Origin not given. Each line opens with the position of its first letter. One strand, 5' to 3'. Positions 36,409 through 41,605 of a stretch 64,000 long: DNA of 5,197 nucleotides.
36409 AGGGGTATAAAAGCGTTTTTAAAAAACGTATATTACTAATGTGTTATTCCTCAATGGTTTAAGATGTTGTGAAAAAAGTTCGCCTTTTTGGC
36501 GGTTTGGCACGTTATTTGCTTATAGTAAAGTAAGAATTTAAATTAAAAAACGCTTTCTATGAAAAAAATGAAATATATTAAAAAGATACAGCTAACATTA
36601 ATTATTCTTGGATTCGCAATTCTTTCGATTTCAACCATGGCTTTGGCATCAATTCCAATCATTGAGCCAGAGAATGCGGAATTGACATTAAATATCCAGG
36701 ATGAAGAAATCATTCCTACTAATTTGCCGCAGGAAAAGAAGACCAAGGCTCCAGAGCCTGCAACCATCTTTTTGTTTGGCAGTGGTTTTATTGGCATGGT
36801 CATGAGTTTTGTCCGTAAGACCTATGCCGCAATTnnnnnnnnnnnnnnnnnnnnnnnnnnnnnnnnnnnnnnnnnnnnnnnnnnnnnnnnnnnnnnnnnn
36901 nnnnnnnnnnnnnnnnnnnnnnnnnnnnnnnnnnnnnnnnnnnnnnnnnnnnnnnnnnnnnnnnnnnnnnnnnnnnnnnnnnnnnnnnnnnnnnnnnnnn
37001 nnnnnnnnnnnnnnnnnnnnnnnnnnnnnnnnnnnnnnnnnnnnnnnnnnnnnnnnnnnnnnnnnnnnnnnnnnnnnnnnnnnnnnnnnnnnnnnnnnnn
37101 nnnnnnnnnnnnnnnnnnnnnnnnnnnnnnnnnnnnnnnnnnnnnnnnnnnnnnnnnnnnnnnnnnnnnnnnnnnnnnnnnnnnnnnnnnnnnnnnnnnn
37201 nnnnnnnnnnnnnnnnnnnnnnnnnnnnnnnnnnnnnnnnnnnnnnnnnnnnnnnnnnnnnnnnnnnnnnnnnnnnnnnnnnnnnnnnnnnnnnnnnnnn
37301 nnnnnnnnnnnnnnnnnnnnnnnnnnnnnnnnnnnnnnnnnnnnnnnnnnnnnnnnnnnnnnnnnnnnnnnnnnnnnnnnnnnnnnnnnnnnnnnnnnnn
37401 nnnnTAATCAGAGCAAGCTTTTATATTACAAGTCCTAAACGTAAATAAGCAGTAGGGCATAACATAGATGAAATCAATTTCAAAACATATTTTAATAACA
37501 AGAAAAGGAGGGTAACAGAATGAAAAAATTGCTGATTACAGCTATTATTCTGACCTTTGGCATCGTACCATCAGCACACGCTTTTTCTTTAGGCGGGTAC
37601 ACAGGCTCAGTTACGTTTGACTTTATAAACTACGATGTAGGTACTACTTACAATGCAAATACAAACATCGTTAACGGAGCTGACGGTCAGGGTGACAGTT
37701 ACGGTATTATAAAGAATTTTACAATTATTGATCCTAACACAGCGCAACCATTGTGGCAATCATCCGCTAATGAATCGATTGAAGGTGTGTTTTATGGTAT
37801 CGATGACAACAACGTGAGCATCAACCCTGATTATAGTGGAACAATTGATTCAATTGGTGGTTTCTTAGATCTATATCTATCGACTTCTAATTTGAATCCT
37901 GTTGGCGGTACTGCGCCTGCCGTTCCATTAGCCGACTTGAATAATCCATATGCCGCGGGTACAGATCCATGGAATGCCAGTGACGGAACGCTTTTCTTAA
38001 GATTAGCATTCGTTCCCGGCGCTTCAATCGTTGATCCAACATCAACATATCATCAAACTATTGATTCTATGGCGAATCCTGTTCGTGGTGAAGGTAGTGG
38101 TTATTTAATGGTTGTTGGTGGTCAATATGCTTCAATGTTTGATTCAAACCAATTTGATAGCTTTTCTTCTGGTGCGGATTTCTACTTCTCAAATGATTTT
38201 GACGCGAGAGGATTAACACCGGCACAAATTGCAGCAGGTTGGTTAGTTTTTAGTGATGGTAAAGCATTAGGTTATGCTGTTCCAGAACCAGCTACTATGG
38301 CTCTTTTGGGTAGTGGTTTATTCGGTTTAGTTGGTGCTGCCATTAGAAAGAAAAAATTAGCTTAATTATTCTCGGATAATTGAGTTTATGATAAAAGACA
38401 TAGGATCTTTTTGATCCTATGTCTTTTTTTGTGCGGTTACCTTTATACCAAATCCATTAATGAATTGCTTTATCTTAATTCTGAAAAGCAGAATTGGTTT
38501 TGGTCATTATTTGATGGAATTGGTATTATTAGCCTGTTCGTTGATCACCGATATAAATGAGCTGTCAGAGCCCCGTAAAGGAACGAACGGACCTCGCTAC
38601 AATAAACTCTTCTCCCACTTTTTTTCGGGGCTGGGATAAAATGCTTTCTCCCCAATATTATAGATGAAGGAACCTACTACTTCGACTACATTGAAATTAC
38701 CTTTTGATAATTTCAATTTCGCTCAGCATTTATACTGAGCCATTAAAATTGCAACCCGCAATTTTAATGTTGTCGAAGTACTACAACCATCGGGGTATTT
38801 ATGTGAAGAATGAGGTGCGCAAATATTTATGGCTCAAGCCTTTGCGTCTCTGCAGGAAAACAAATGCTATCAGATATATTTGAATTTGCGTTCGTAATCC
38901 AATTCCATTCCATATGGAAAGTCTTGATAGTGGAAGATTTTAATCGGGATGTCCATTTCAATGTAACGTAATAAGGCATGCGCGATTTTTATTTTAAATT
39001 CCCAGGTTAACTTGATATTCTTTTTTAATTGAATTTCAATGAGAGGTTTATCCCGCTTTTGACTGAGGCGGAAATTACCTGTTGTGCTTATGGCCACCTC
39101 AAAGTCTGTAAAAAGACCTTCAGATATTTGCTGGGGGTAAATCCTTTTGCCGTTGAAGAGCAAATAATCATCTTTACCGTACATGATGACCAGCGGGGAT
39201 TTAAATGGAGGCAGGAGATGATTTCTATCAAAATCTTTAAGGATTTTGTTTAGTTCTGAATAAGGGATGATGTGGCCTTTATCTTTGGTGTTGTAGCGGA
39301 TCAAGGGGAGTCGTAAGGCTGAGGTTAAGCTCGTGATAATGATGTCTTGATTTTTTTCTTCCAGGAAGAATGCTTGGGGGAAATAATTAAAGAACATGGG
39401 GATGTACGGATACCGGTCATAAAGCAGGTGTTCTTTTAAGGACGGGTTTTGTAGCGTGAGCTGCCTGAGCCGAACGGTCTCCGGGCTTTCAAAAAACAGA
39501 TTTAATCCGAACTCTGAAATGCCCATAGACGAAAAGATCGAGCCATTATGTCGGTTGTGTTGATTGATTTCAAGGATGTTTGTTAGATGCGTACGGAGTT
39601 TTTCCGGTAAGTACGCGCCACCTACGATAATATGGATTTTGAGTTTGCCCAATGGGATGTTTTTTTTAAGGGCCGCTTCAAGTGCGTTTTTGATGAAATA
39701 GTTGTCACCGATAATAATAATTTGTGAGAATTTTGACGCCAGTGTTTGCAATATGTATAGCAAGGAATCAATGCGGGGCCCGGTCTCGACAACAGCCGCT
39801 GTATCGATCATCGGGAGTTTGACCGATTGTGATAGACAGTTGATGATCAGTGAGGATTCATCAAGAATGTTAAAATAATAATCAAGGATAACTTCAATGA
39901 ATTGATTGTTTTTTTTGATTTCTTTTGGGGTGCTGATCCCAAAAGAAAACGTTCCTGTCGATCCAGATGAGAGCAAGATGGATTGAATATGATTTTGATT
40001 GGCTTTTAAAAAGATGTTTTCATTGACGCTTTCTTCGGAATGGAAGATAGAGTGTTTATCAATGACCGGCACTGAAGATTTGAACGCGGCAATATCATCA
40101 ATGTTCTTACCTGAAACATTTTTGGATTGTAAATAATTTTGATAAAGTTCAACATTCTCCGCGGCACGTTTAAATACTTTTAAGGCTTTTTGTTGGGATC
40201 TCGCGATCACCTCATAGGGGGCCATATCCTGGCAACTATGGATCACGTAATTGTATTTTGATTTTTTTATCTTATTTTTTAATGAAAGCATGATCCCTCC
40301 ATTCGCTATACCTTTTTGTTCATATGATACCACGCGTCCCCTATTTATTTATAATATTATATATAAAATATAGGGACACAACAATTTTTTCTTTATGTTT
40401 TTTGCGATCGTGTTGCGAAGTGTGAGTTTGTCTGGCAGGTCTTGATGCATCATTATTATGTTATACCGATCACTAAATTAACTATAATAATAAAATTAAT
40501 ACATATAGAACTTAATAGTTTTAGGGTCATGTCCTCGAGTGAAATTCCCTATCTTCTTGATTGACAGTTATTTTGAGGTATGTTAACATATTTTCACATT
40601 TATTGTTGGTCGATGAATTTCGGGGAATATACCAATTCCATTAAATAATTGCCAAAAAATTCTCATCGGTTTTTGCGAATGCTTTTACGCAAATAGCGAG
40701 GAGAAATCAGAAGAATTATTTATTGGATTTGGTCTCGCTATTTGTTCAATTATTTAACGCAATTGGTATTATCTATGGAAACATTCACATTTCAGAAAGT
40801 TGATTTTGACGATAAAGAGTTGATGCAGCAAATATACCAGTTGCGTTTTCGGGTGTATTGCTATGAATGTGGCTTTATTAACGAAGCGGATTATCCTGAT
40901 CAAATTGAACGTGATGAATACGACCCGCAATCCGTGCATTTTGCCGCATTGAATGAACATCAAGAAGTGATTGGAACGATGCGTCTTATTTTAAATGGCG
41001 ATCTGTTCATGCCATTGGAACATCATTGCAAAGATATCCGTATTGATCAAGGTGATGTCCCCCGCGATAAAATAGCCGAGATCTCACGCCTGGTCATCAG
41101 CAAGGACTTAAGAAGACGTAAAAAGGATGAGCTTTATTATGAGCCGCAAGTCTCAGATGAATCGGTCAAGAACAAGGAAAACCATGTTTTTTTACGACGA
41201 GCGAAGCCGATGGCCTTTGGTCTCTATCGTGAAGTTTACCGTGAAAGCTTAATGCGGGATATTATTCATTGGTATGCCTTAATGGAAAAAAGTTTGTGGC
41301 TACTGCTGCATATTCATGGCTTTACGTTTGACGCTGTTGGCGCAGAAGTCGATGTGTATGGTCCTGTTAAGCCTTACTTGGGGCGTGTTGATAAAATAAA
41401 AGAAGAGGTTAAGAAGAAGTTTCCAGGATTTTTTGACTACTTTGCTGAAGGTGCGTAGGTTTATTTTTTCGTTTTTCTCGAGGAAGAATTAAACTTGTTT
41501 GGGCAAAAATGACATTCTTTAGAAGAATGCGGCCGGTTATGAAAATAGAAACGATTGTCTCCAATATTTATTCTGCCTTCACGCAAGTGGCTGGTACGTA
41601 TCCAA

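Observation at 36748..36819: PEP-CTERM-like sorting unit fused in-frame to the N-terminus of the priming sugar transferase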

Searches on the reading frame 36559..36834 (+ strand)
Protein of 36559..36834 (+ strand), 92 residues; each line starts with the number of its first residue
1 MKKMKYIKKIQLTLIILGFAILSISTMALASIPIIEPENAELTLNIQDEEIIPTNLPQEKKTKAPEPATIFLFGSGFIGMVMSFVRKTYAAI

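Call 3: search_protein_families(library=ncbifam, proteins=[window:36559-36834:+], max_evalue=1)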
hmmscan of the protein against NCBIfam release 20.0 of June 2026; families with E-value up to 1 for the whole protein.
window:36559-36834:+ (92 aa): 7 families
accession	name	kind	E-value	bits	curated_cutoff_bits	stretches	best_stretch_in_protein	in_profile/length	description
TIGR02595.1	PEP_CTERM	domain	0.0019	18.9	16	1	64-87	1-22/24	PEP-CTERM sorting domain-containing protein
NF033554.9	floc_PepA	equivalog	0.0024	17.7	80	1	62-87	235-260/261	flocculation-associated PEP-CTERM protein PepA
NF038125.1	PEP_CTERM_THxN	subfamily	0.005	16.4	85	1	62-86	222-245/246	THxN family PEP-CTERM protein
NF033947.0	PEP-cistern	hypoth_equivalog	0.009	15.8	60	1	56-83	165-192/195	cistern family PEP-CTERM protein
NF041538.1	PEP_EDSA_1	subfamily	0.011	15.4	100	1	64-83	284-303/307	EDSAP-1 family PEP-CTERM protein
NF041927.1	Xrt_dep_XDP1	equivalog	0.024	14.6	125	1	58-83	213-238/242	exosortase-dependent surface protein XDP1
NF038118.1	PEP_CTERM_CCXG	equivalog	0.19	11.4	90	1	61-83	173-195/199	CCXG family PEP-CTERM protein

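Call 4: search_protein_families(library=pfam, proteins=[window:36559-36834:+], max_evalue=1)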
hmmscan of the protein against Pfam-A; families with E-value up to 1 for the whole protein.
window:36559-36834:+ (92 aa): 2 families
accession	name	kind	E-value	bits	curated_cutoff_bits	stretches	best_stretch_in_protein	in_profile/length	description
PF07589.16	PEP-CTERM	-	7.2e-05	23.2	20.7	1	64-87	2-24/24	PEP-CTERM motif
PF16434.10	DUF5031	-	0.08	12.4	25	1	1-49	1-49/362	Domain of unknown function (DUF5031)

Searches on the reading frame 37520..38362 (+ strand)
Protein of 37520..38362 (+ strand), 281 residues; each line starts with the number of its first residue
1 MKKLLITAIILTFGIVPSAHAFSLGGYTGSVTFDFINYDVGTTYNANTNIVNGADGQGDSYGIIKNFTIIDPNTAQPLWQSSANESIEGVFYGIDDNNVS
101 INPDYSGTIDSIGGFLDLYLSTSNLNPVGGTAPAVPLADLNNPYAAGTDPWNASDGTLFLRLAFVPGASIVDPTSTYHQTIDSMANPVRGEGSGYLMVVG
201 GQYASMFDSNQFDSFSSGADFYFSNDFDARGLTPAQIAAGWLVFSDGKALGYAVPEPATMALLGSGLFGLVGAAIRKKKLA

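Call 3: search_protein_families(library=ncbifam, proteins=[window:37520-38362:+], max_evalue=1)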
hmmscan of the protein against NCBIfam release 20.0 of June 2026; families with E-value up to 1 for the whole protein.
window:37520-38362:+ (281 aa): 13 families
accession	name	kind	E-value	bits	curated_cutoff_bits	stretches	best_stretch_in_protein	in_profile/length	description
NF038125.1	PEP_CTERM_THxN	subfamily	6.7e-06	25.9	85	1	254-276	223-245/246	THxN family PEP-CTERM protein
NF033554.9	floc_PepA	equivalog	3.4e-05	23.8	80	1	7-278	6-261/261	flocculation-associated PEP-CTERM protein PepA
TIGR02595.1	PEP_CTERM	domain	5.7e-05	23.7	16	1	254-279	1-23/24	PEP-CTERM sorting domain-containing protein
NF041538.1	PEP_EDSA_1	subfamily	8.8e-05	22.3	100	1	253-277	283-307/307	EDSAP-1 family PEP-CTERM protein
NF035944.1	PEPxxWA-CTERM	domain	0.00017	21.4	35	1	254-278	1-24/24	PEPxxWA-CTERM sorting domain-containing protein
NF038118.1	PEP_CTERM_CCXG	equivalog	0.00041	20.1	90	1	239-274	161-196/199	CCXG family PEP-CTERM protein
NF038126.1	PEP_CTERM_FxDxF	subfamily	0.0014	18.9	50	1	253-277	141-164/165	FxDxF family PEP-CTERM protein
NF038129.1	PEP_NF038129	equivalog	0.0015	18.4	65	1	251-277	168-193/194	NF038129 family PEP-CTERM protein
NF038120.1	PEP_CTERM_QFxxD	subfamily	0.01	15.7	80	1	253-273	192-212/215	NF038120 family PEP-CTERM protein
NF041927.1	Xrt_dep_XDP1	equivalog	0.013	15.5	125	1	253-274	218-239/242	exosortase-dependent surface protein XDP1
NF038124.1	PEP_CTERM_TLD_A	exception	0.052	13.1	100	1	253-278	210-234/235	PEP_CTERM-anchored TLD domain-containing protein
NF038119.1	PEP_CTERM_MHFG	equivalog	0.088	13.1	100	1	251-277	233-258/260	MHFG family PEP-CTERM protein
NF040843.1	SE2200_fam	equivalog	0.16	12.1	30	1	1-16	1-16/33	SE2200 family small protein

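Call 4: search_protein_families(library=pfam, proteins=[window:37520-38362:+], max_evalue=1)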
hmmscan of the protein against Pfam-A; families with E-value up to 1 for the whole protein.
window:37520-38362:+ (281 aa): 1 family
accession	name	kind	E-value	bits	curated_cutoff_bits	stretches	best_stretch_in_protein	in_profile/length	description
PF07589.16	PEP-CTERM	-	3.6e-07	30.5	20.7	1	253-277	1-24/24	PEP-CTERM motif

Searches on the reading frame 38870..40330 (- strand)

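Call 8: search_protein_families(library=ncbifam, proteins=[window:38870-40330:-], max_evalue=0.00001)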
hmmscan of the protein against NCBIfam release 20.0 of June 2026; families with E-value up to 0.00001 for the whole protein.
window:38870-40330:- (486 aa): 1 family
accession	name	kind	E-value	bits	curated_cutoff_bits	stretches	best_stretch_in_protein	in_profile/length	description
NF041878.1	paak_haloarch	equivalog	6.6e-06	25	700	0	40-127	11-94/427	phenylacetate--CoA ligase PaaK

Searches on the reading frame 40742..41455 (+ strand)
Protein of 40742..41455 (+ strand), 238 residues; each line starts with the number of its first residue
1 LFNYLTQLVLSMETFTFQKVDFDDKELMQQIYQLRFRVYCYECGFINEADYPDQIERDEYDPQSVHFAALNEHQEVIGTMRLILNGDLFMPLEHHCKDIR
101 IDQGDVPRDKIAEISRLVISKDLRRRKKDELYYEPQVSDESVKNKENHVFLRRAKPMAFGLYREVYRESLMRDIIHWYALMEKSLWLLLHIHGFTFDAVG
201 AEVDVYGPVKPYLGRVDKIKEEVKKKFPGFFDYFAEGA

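Call 8: search_protein_families(library=ncbifam, proteins=[window:40742-41455:+], max_evalue=0.00001)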
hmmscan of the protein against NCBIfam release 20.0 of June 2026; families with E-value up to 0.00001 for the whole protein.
window:40742-41455:+ (238 aa): 1 family
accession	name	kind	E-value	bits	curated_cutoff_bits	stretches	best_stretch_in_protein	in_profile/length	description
TIGR03694.1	exosort_acyl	subfamily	2e-55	187.9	111.95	1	17-233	8-232/241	PEP-CTERM/exosortase system-associated acyltransferase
